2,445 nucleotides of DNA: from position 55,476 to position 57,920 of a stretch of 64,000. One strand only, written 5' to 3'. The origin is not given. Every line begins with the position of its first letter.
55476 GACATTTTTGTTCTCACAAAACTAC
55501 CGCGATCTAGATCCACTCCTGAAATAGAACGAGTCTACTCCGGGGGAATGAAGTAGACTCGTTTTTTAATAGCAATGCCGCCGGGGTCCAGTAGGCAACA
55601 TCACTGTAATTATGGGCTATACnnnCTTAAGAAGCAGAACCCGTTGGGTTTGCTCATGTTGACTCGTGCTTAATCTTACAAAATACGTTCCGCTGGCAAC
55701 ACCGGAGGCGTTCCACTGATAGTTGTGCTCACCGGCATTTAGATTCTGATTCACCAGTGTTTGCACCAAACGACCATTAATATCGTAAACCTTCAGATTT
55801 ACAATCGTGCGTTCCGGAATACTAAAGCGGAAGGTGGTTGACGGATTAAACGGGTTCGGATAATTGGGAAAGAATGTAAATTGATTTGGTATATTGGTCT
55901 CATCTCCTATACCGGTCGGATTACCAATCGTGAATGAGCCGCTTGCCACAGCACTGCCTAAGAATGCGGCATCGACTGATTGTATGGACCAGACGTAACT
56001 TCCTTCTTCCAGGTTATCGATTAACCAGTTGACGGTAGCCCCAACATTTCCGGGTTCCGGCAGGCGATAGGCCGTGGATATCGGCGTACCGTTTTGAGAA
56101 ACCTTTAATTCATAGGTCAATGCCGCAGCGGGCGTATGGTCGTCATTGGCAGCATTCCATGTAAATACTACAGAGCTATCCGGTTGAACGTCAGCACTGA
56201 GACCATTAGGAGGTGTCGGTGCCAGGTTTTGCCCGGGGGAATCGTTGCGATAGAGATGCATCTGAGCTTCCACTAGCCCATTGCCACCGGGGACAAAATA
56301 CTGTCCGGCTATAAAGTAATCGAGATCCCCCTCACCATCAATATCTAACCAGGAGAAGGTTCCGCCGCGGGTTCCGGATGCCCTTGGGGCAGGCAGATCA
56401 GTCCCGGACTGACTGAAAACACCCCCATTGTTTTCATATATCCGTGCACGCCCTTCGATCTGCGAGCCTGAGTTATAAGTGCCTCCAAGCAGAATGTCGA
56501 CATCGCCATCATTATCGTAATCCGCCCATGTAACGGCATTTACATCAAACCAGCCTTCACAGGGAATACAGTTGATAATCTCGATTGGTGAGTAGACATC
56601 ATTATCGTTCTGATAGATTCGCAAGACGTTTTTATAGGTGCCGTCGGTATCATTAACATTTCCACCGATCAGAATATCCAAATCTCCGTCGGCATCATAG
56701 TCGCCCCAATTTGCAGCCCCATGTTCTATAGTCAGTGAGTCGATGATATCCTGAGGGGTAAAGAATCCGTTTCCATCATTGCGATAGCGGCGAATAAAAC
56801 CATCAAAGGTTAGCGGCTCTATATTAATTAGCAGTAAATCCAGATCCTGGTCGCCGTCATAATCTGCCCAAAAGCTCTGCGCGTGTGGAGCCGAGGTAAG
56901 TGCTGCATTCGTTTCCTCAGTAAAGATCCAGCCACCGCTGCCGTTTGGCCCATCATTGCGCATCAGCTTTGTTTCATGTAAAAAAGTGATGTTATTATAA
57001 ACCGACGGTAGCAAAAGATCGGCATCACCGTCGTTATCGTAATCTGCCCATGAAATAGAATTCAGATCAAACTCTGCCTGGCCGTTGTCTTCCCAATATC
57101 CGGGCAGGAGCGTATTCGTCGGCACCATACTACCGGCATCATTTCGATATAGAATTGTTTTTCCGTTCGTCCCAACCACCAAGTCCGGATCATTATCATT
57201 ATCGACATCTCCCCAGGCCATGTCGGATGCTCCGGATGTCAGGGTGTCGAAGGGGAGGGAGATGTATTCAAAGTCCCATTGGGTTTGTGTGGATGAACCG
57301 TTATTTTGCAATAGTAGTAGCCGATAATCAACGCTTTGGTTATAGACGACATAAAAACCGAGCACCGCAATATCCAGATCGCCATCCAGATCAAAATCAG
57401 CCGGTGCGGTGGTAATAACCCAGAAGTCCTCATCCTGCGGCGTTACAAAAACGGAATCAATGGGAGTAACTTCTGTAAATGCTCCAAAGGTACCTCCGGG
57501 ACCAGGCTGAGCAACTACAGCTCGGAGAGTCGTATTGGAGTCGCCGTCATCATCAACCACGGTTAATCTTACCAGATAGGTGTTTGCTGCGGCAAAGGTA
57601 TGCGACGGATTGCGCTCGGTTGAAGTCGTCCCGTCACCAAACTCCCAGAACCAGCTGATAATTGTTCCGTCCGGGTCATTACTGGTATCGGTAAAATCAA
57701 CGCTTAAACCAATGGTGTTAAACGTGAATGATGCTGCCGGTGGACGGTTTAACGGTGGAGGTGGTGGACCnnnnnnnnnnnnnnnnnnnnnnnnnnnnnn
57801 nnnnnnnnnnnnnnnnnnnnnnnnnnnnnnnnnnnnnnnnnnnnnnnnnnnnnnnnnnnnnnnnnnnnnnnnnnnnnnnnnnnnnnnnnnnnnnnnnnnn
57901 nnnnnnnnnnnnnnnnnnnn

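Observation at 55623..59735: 1370-aa mosaic T9SS cargo protein combining BNR propellers, a PKD domain and seven FG-GAP/VCBS calcium-binding loops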

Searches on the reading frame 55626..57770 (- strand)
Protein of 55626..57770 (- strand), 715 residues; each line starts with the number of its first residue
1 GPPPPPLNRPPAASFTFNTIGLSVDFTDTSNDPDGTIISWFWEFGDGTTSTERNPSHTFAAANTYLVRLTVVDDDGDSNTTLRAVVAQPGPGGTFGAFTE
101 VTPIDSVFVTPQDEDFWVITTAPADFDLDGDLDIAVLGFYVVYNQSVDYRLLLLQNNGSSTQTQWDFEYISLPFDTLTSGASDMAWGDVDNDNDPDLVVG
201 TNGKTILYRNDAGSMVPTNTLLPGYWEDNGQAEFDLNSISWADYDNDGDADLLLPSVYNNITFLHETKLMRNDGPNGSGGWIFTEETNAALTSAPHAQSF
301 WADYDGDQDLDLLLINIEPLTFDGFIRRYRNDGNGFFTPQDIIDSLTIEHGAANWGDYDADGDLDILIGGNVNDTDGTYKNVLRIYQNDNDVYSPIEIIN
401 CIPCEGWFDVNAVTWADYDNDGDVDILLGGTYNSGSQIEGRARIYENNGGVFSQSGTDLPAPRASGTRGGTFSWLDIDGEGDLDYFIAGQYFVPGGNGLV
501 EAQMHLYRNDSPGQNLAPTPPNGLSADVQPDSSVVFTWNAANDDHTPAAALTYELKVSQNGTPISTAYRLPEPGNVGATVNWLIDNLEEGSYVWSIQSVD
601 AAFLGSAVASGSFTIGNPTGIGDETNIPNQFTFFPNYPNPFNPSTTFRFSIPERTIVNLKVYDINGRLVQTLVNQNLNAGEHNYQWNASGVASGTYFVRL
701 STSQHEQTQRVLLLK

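Call 35: predict_structure(alignment_id=A3)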
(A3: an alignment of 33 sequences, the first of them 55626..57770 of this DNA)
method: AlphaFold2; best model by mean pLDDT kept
length: 715 residues; sequences in the alignment: 33
mean_pLDDT: 77.4   pTM: 0.60
mean pLDDT of the five models: 77.4, 77.3, 75.4, 73.4, 70.4
residues with pLDDT >= 90: 205; 70-90: 317; 50-70: 116; < 50: 77
segments of 3 or more residues with pLDDT < 50: 1-3, 89-92, 102-106, 436-438, 463-467, 492-502, 511-518, 542-551, 571-578, 601-605, 618-627
pLDDT, mean of each block of 10 residues (from residue 1): 65 80 81 91 91 86 74 92 64 57 48 67 86 83 75 77 63 77 91 92 92 90 88 81 92 93 92 93 89 92 89 89 90 86 89 89 92 89 93 91 83 85 87 58 85 76 51 75 71 38 64 45 75 74 44 69 55 43 74 73 57 65 45 63 77 87 91 86 84 88 85 76
secondary structure, 60 per line:
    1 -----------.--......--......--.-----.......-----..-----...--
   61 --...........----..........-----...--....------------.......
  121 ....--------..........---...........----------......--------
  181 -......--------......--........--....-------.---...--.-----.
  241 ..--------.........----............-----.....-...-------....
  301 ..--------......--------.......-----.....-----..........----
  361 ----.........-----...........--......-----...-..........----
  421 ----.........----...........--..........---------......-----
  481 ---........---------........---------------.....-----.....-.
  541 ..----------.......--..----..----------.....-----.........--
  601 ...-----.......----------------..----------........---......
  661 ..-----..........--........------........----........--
elements in order (helices of 4 or more, strands of 3 or more residues): E15-20 E23-28 E37-43 E56-58 E63-73 E78-87 E93-95 E98-101 E114-124 E133-142 E146-156 E167-172 E182-187 E196-201 E204-211 E214-217 E240-242 E251-259 E264-275 E281-285 E297-302 E311-316 E325-331 E337-341 E347-356 E365-373 E379-389 E392-397 E407-416 E425-433 E438-448 E451-460 E470-475 E484-491 E501-508 E524-528 E534-538 E553-559 E580-584 E590-598 E609-615 E644-651 E655-662 E668-677 E680-687 E694-701 E706-713

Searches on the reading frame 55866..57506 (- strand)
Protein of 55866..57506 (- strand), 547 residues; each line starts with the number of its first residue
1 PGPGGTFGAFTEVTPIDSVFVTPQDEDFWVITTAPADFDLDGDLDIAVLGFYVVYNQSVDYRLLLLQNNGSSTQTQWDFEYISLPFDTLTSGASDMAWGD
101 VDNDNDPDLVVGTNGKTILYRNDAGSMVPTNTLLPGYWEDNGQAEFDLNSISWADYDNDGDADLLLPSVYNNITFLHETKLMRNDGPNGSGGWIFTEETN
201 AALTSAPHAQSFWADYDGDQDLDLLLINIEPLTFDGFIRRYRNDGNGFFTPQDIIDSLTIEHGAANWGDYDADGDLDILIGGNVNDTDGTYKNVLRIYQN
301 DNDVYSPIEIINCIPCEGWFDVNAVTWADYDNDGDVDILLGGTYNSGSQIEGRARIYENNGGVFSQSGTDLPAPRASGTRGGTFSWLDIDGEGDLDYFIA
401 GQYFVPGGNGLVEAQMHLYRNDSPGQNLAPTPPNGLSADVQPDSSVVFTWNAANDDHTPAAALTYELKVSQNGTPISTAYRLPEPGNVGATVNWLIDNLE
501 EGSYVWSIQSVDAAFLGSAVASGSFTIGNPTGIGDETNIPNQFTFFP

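Call 67: search_protein_representatives(protein=window:55866-57506:-)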
Query: 547 residues. Proteins with E-value up to 0.001 (for the whole library): 17945; up to 1e-10: 9965; up to 1e-30: 3081. The best 150 are listed.
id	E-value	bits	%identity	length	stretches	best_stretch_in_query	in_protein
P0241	0.0e+00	1220.7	34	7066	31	151-538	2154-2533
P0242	0.0e+00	1079.4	41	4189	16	93-529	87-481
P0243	0.0e+00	1055.4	35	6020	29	146-533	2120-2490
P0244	0.0e+00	1047.5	34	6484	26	35-541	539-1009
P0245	9.8e-296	998.4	33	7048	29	92-519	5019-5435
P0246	8.0e-291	982.1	40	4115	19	150-529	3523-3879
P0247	7.3e-288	972.4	35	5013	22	152-542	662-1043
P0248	1.1e-253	859.6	42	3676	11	93-527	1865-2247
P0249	2.1e-253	858.6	40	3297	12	91-534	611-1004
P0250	2.2e-245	832.1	34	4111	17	153-526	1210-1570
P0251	1.8e-242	822.5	35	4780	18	183-522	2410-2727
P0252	8.9e-239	810.3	35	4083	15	149-531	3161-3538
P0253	3.2e-238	808.5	41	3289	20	201-527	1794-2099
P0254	4.3e-238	808.0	42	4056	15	200-527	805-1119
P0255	1.3e-234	796.5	37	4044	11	93-527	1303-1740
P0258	5.3e-226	768.1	63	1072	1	1-543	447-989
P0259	4.9e-223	758.3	41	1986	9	112-535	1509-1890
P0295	7.6e-164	562.9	52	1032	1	9-528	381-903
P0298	3.9e-162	557.2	52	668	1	4-529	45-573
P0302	5.0e-161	553.6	52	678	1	4-530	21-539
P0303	2.4e-158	544.7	51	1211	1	9-540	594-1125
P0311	3.6e-153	527.6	49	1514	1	8-531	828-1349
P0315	3.2e-151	521.2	50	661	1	9-531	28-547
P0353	7.4e-129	447.3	47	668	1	9-530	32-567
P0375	1.8e-120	419.7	39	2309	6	205-529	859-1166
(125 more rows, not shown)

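Call 68: search_protein_families(library=pfam, proteins=[P0295, P0298, P0302, P0303, P0311, P0315, P0353, P0258, P0259], max_evalue=0.001)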
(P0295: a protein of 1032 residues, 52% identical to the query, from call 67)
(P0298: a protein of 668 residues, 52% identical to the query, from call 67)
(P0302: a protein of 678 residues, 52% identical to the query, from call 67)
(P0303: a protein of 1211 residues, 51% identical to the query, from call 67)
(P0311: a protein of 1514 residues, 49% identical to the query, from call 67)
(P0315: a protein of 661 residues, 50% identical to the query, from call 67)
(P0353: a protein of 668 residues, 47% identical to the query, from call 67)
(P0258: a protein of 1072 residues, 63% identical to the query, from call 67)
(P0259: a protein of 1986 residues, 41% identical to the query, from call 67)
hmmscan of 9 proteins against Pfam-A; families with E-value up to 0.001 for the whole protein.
P0295 (1032 aa): 3 families
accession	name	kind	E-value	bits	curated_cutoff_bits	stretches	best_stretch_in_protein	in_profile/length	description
PF13517.12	FG-GAP_3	-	2.4e-28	99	26.9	4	473-539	1-60/61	FG-GAP-like repeat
PF00041.27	fn3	-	5.6e-06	26.9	25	1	802-896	1-78/84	Fibronectin type III domain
PF01839.29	FG-GAP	-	1.7e-05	25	22.1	1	468-498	4-32/37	FG-GAP repeat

P0298 (668 aa): 4 families
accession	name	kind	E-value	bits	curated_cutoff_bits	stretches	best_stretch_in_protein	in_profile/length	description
PF13517.12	FG-GAP_3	-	6.7e-29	100.7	26.9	5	259-324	1-61/61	FG-GAP-like repeat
PF18962.6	Por_Secre_tail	-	2.4e-11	44.2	27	1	590-666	2-75/75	Secretion system C-terminal sorting domain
PF01839.29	FG-GAP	-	2.6e-08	34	22.1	0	136-166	5-37/37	FG-GAP repeat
PF00041.27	fn3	-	0.00024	21.7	25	1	475-561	1-75/84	Fibronectin type III domain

P0302 (678 aa): 2 families
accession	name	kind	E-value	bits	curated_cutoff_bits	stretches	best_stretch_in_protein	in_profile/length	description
PF13517.12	FG-GAP_3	-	2e-29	102.4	26.9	5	117-184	1-61/61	FG-GAP-like repeat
PF01839.29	FG-GAP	-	2.8e-05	24.3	22.1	1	117-143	9-33/37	FG-GAP repeat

P0303 (1211 aa): 5 families
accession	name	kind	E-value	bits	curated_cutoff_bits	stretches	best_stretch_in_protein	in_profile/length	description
PF13517.12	FG-GAP_3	-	9.7e-28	97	26.9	5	686-753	1-61/61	FG-GAP-like repeat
PF01839.29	FG-GAP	-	4.5e-10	39.6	22.1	1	681-712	4-33/37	FG-GAP repeat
PF00404.24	Dockerin_1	-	7.8e-05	23.2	22.9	1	1154-1200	3-56/57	Dockerin type I domain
PF16403.11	Bact_surface_Ig-like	-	0.0002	21.8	27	0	206-238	33-65/71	Bacterial surface protein, Ig-like domain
PF02412.23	TSP_3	-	0.00082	19.4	25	1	1118-1139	15-36/36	Thrombospondin type 3 repeat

P0311 (1514 aa): 6 families
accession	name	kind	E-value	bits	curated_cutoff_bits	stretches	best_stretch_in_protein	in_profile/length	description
PF13517.12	FG-GAP_3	-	1.7e-29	102.7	26.9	5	921-988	1-61/61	FG-GAP-like repeat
PF19077.6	Big_13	-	2.3e-06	28.4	27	0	456-477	74-96/102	Bacterial Ig-like domain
PF01839.29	FG-GAP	-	6.3e-06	26.4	22.1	1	916-947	4-33/37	FG-GAP repeat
PF16403.11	Bact_surface_Ig-like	-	0.0001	22.7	27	0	451-476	41-66/71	Bacterial surface protein, Ig-like domain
PF00041.27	fn3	-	0.00025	21.7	25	1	1250-1338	1-78/84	Fibronectin type III domain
PF20164.4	GspA_SrpA_N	-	0.00031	21.6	27.4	0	445-482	72-112/117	GspA/SrpA SigLec-like domain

P0315 (661 aa): 2 families
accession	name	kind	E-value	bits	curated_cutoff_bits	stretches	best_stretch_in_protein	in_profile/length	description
PF13517.12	FG-GAP_3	-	1.4e-24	86.9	26.9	2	120-187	1-61/61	FG-GAP-like repeat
PF01839.29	FG-GAP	-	7.9e-12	45.2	22.1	1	114-145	3-32/37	FG-GAP repeat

P0353 (668 aa): 2 families
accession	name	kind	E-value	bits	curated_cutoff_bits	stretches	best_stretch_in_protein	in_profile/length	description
PF13517.12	FG-GAP_3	-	7.9e-28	97.3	26.9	5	129-195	1-61/61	FG-GAP-like repeat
PF01839.29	FG-GAP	-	2.3e-09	37.3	22.1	0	125-155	5-33/37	FG-GAP repeat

P0258 (1072 aa): 8 families
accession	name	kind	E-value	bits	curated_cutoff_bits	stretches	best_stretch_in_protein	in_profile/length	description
PF13517.12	FG-GAP_3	-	1.5e-28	99.6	26.9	4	546-612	1-61/61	FG-GAP-like repeat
PF18911.6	PKD_4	-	1.1e-14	54.7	27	1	377-439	15-78/85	PKD domain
PF01839.29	FG-GAP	-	2.5e-14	53.2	22.1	1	541-572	4-33/37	FG-GAP repeat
PF00801.26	PKD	-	1.1e-11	45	23.5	1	376-443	11-79/80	PKD domain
PF14870.12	PSII_BNR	-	1.4e-11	44.7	27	2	237-339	9-112/303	Photosynthesis system II assembly factor YCF48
PF18962.6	Por_Secre_tail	-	1.5e-11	44.8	27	1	995-1070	2-74/75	Secretion system C-terminal sorting domain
PF15902.12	Sortilin-Vps10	-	6.2e-10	38.9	33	0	226-324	2-112/446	Sortilin, neurotensin receptor 3,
PF13585.12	CHU_C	-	0.0008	19.9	27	0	1010-1061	24-74/86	CHU_C Type IX secretion signal domain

P0259 (1986 aa): 6 families
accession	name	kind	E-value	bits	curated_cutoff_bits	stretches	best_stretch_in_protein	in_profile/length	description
PF13517.12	FG-GAP_3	-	1e-132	433.3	26.9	20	766-827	1-61/61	FG-GAP-like repeat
PF01839.29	FG-GAP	-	1.1e-46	156.4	22.1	0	974-1000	3-34/37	FG-GAP repeat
PF13860.13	FlgD_ig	-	4.1e-10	40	27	1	1912-1971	13-73/79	FlgD Ig-like domain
PF20009.4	GEVED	-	5.6e-06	27.5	24.4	0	347-442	3-69/78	GEVED domain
PF13585.12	CHU_C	-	4.2e-05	24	27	1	1921-1973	27-72/86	CHU_C Type IX secretion signal domain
PF14292.12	SusE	-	0.00028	21.5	25.2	0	401-427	35-59/106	SusE outer membrane protein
